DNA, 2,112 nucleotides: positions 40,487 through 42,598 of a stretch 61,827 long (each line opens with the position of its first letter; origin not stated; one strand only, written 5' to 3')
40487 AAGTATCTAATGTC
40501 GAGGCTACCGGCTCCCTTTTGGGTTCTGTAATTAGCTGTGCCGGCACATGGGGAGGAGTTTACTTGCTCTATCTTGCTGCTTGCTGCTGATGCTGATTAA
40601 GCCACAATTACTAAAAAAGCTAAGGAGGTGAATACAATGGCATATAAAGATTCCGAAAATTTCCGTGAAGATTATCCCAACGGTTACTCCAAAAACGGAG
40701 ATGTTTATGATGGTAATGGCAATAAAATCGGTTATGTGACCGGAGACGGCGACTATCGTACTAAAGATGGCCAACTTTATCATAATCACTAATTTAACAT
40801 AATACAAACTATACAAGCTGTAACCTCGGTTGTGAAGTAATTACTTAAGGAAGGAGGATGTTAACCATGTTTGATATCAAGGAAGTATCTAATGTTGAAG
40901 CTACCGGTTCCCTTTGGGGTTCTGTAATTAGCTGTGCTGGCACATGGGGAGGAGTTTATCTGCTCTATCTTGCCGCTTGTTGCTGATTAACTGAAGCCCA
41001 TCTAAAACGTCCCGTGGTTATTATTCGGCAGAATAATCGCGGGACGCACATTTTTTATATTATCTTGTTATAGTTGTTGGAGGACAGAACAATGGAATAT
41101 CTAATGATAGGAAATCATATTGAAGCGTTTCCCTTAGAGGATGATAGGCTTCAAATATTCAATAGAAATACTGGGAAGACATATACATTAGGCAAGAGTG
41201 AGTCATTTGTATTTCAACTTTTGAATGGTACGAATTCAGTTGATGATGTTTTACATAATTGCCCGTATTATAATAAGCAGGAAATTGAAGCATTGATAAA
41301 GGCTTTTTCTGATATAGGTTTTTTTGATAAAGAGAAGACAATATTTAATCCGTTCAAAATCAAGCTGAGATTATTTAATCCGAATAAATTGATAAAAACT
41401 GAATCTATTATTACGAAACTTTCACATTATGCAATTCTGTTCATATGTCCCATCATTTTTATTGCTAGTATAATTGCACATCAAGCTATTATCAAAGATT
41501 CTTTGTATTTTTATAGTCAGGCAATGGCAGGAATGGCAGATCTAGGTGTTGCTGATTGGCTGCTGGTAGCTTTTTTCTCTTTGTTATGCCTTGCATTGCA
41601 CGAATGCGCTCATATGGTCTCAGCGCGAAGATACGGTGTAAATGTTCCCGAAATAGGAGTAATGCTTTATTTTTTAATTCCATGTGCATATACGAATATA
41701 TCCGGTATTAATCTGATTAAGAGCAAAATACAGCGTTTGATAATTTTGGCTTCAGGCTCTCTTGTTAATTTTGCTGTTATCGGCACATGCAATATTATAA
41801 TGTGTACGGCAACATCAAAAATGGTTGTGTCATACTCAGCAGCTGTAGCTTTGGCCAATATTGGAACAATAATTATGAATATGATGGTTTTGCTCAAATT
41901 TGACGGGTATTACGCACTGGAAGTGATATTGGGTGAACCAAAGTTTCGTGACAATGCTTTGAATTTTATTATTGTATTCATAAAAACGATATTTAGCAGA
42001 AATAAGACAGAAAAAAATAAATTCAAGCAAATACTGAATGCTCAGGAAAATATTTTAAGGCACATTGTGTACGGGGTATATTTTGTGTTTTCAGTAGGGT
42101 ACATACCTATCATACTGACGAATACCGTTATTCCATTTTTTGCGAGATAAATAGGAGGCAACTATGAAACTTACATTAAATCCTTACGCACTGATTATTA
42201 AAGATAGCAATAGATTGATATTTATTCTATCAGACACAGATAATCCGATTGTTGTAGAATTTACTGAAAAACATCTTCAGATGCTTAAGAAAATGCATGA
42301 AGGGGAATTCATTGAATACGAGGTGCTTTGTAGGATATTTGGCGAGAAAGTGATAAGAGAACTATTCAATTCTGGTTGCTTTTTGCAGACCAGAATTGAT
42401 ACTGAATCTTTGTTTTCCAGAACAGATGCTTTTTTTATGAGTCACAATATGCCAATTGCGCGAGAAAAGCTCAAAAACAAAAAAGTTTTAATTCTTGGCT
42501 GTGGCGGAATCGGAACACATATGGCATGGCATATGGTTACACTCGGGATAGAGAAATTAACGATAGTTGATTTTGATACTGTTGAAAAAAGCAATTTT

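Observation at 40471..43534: Compact RiPP-like cluster: twin Cys-Cys-terminated hydrophobic precursors + RRE-M50 protease + membrane-anchored ThiF/MccB-like adenylyltransferase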

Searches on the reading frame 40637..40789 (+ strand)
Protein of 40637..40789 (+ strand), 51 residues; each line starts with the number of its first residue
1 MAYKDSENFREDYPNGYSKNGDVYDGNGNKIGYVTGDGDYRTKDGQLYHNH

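Call 3: search_protein_families(library=pfam, proteins=[window:40637-40789:+], max_evalue=1)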
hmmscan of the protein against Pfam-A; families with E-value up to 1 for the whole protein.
window:40637-40789:+ (51 aa): 2 families
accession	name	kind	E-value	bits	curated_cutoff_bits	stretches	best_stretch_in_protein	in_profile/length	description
PF21785.3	Bflower_2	-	0.0013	19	38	1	16-46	45-75/112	5-fold beta-flower protein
PF12396.14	DUF3659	-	0.058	13.7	24.8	1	19-35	10-26/61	Protein of unknown function (DUF3659)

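Call 4: search_protein_families(library=ncbifam, proteins=[window:40637-40789:+], max_evalue=1)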
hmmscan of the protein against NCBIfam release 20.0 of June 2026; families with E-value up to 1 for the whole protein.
window:40637-40789:+ (51 aa): 0 families

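Call 70: find_homologous_proteins(query=window:40637-40789:+, max_evalue=0.001)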
Query window:40637-40789:+ (51 aa): 76 proteins with E <= 0.001 among 76 candidates.
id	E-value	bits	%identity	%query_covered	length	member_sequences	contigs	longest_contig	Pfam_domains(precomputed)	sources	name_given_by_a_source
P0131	1.0e-24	103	92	100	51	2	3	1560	-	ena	-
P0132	8.3e-23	97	90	100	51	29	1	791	-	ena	-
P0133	6.7e-21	91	86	100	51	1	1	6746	-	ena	-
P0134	2.7e-19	86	79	100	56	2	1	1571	-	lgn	-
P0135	5.2e-19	85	80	98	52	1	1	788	-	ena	-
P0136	2.0e-18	83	79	100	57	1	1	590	-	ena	-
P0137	6.5e-18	81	77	100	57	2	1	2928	-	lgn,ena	-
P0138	1.2e-17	81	78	98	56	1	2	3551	-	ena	-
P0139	1.9e-17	80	76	98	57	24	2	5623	-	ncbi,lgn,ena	-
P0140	2.1e-17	80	78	98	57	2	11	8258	-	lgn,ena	-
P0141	2.2e-17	80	76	98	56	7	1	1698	-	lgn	-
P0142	3.8e-17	79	78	98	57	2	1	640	-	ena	-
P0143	8.6e-17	78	71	100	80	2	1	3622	-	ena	-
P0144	9.3e-17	78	76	100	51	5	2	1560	-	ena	-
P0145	1.4e-16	77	79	92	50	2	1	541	-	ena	-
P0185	1.1e-13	68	70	100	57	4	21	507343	-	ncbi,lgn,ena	-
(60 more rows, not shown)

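Call 71: find_encoding_contigs(protein=P0185, flank=4000, max_places=3)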
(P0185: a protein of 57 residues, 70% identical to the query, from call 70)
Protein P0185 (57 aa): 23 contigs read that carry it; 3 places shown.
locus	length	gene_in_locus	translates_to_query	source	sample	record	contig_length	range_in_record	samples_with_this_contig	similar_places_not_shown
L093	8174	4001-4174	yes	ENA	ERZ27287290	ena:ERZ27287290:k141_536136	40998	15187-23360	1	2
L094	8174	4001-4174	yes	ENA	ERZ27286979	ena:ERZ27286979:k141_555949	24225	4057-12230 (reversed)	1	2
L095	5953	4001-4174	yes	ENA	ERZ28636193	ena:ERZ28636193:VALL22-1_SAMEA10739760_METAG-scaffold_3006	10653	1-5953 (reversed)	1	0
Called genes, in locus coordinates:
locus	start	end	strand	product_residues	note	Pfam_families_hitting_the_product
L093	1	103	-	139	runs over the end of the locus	PF00293:NUDIX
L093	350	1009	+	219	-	-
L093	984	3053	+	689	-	PF01443:Viral_helicase1 (faint), PF13086:AAA_11, PF13087:AAA_12, PF13538:UvrD_C_2 (weak), PF10881:DUF2726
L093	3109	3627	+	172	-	PF00293:NUDIX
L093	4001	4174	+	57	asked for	-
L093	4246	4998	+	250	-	-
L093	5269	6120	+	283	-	PF00198:2-oxoacid_dh (weak)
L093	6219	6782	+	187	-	PF10646:Germane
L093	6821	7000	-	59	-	-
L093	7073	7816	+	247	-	PF10294:Methyltransf_16 (weak), PF05175:MTS, PF02384:N6_Mtase (weak), PF02475:TRM5-TYW2_MTfase (weak), PF06325:PrmA, PF13847:Methyltransf_31, PF13649:Methyltransf_25, PF07669:Eco57I, +2 more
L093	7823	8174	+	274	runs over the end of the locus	PF00590:TP_methylase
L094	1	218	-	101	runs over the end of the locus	-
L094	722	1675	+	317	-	-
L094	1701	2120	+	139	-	PF00583:Acetyltransf_1, PF13673:Acetyltransf_10, PF13508:Acetyltransf_7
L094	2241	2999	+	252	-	PF02368:Big_2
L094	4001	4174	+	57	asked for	-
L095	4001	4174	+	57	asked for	-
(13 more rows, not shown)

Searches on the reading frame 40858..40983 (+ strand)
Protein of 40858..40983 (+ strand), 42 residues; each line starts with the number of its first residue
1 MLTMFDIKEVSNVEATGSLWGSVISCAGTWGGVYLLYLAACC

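Call 3: search_protein_families(library=pfam, proteins=[window:40867-40983:+], max_evalue=1)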
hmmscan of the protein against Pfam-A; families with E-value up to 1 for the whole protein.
window:40867-40983:+ (39 aa): 0 families

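Call 4: search_protein_families(library=ncbifam, proteins=[window:40867-40983:+], max_evalue=1)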
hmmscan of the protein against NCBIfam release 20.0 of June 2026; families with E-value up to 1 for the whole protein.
window:40867-40983:+ (39 aa): 0 families

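Call 41: find_homologous_proteins(query=window:40858-40983:+, max_evalue=0.01)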
Query window:40858-40983:+ (42 aa): 8 proteins with E <= 0.01 among 8 candidates.
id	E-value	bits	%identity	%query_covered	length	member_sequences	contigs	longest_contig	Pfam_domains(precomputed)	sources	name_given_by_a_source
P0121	1.1e-17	79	93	95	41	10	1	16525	-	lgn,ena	-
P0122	1.4e-17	79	93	100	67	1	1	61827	-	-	-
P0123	1.8e-17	79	88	98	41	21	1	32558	-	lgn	-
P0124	2.1e-17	79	89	100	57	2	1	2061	-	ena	-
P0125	3.3e-16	75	83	98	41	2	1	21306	-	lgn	-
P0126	1.2e-15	73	90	93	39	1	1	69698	-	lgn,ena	-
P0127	2.5e-14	69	87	93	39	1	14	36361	-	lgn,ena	-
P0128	4.1e-14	68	89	86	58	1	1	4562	-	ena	-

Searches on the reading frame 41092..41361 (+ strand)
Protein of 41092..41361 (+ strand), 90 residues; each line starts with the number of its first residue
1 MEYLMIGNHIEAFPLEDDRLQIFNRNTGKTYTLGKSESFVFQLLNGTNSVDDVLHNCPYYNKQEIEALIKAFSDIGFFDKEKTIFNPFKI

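Call 51: search_protein_families(library=pfam, proteins=[window:41092-41361:+], max_evalue=10)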
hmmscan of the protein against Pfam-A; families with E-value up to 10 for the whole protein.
window:41092-41361:+ (90 aa): 0 families

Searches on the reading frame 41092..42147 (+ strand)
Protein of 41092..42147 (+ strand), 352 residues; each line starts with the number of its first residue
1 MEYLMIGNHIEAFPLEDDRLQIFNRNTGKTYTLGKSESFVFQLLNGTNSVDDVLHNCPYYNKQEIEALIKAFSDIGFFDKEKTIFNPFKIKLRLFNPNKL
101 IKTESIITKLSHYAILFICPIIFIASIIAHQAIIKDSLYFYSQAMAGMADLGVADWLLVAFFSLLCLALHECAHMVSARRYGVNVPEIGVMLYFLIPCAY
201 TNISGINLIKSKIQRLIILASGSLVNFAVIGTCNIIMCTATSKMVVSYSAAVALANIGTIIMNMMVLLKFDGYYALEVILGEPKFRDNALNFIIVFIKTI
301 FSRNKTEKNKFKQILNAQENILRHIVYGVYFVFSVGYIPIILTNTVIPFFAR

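Call 3: search_protein_families(library=pfam, proteins=[window:41092-42147:+], max_evalue=1)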
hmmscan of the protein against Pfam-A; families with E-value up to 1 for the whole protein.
window:41092-42147:+ (352 aa): 1 family
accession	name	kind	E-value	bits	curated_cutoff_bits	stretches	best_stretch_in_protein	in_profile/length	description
PF02163.28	Peptidase_M50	-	1.6e-08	34.6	27.2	1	164-328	7-136/221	Peptidase family M50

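Call 4: search_protein_families(library=ncbifam, proteins=[window:41092-42147:+], max_evalue=1)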
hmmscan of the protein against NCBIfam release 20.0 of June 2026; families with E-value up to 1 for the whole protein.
window:41092-42147:+ (352 aa): 3 families
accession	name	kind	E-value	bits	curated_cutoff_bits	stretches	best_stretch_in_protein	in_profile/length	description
NF041824.1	daptide_HExxH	equivalog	2.7e-32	112.3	300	1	13-307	11-312/379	daptide biosynthesis intramembrane metalloprotease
NF058609.1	RiPP_HExxH_LiaK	equivalog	1e-09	38.4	225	1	88-298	29-231/246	YydH/LiaK family epipeptide maturation metalloprotease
TIGR04248.1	SCM_PqqD_rel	equivalog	0.014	15.6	100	1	17-56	13-52/84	SynChlorMet cassette protein ScmD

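Call 80: search_protein_families(library=padloc, proteins=[window:41092-42147:+], max_evalue=0.001)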
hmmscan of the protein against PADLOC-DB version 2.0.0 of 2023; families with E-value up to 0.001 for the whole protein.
window:41092-42147:+ (352 aa): 0 families

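Call 87: predict_structure(protein=window:41092-42147:+)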
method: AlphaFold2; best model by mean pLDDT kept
length: 352 residues; sequences in the alignment: 1
mean_pLDDT: 40.3   pTM: 0.22
mean pLDDT of the five models: 40.3, 37.0, 35.3, 33.6, 33.3
residues with pLDDT >= 90: 0; 70-90: 0; 50-70: 50; < 50: 302
segments of 3 or more residues with pLDDT < 50: 1-8, 37-47, 74-352
pLDDT, mean of each block of 10 residues (from residue 1): 39 55 59 50 47 53 59 46 37 32 35 37 41 35 37 40 44 37 37 34 34 34 36 36 35 40 36 34 38 39 43 40 38 35 35 34
secondary structure, 60 per line:
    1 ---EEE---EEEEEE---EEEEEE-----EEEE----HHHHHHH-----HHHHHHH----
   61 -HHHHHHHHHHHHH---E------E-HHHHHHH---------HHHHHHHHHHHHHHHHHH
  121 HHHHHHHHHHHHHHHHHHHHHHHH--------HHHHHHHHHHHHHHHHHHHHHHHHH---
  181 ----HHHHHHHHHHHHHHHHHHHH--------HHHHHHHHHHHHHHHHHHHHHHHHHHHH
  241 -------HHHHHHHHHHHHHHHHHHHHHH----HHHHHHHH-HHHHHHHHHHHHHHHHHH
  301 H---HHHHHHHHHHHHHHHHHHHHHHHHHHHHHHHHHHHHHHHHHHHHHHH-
elements in order: E4-6 E10-15 E19-24 E30-33 H38-44 H50-56 H62-74 H87-93 H103-144 H153-177 H185-204 H213-240 H248-269 H274-281 H283-301 H305-351

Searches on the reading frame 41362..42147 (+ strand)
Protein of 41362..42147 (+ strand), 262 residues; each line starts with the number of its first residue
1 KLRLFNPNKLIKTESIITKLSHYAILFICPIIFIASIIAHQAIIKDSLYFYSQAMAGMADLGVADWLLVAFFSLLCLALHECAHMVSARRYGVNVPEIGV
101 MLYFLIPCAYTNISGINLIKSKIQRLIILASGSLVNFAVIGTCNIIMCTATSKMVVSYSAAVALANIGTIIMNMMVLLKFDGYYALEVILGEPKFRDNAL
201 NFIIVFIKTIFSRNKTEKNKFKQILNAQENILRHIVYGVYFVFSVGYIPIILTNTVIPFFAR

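Call 51: search_protein_families(library=pfam, proteins=[window:41362-42147:+], max_evalue=10)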
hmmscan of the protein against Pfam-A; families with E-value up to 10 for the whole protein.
window:41362-42147:+ (262 aa): 1 family
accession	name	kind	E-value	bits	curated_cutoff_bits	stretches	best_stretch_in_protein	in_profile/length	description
PF02163.28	Peptidase_M50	-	7.6e-09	35.7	27.2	1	74-237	7-135/221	Peptidase family M50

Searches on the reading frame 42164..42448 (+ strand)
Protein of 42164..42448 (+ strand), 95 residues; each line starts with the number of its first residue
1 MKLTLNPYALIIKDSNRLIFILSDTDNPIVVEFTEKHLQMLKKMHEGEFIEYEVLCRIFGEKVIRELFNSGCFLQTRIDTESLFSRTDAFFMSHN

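Call 51: search_protein_families(library=pfam, proteins=[window:42164-42448:+], max_evalue=10)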
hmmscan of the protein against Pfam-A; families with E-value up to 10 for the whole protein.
window:42164-42448:+ (95 aa): 0 families
